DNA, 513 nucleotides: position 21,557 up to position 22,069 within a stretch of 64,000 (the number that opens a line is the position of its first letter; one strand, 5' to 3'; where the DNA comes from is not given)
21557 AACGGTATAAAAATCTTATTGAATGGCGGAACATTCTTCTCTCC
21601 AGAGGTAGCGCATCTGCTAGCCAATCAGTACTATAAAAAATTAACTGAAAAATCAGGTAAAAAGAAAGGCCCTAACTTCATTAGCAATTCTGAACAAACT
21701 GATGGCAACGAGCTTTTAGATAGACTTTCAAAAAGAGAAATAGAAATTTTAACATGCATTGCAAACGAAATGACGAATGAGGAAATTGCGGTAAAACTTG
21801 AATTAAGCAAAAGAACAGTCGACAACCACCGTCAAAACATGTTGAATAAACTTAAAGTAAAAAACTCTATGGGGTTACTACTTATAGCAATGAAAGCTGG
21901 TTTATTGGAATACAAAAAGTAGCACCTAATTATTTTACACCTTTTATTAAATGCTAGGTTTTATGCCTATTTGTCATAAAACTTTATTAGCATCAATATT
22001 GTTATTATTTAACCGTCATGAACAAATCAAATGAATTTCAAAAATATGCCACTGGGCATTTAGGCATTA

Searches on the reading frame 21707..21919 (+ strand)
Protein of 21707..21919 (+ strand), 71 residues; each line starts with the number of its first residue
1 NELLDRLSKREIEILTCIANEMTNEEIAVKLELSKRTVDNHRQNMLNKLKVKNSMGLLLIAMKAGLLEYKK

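Call 27: search_solved_structures(query=window:21707-21919:+, max_evalue=0.001, show_alignments=0)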
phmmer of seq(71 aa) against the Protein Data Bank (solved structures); distinct sequences matched with E-value up to 0.001: 33.
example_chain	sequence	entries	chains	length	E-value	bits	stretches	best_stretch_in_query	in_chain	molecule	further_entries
8a5r_AAA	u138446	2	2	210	6.8e-10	42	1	2-66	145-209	Light-activated DNA-binding protein EL222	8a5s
3p7n_A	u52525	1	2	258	1.5e-09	40.9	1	2-66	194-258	Sensor histidine kinase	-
3clo_A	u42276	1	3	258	1.3e-08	38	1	6-56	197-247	Transcriptional regulator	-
1x3u_A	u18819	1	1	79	4.8e-08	36.1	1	4-65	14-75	Transcriptional regulatory protein fixJ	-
7ve4_A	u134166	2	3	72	2.2e-07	34.1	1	2-66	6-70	DNA-binding response regulator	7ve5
2rnj_A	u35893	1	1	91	4.5e-07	33.1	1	2-66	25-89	Response regulator protein vraR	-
2jpc_A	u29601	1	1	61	6.5e-07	32.6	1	10-69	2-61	SsrB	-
7vim_A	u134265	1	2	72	1.2e-06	31.8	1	7-69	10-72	Protein EsrB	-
4wt0_B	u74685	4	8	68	1.5e-06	31.5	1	5-66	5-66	Response regulator receiver domain protein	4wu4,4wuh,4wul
1fse_A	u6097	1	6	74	1.5e-06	31.5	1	7-68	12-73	GERE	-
4gvp_A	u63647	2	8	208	2e-06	31.1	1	2-66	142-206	Response regulator protein vraR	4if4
7ve6_A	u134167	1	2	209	2e-06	31.1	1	2-66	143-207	Response regulator protein VraR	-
5f64_A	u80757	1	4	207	5.9e-06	29.6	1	3-62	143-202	Positive transcription regulator EvgA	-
4y13_A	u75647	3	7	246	6.4e-06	29.5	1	7-69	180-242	Transcriptional regulator of ftsQAZ gene cluster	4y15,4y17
5hev_A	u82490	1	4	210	7e-06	29.4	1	5-67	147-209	Response regulator protein VraR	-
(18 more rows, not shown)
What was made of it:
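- Closest known: ComA box of Bacillus subtilis. Same: The regulator is a GerE-type response regulator; ComA's C-terminal domain appears among the PDB relatives (call 27).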
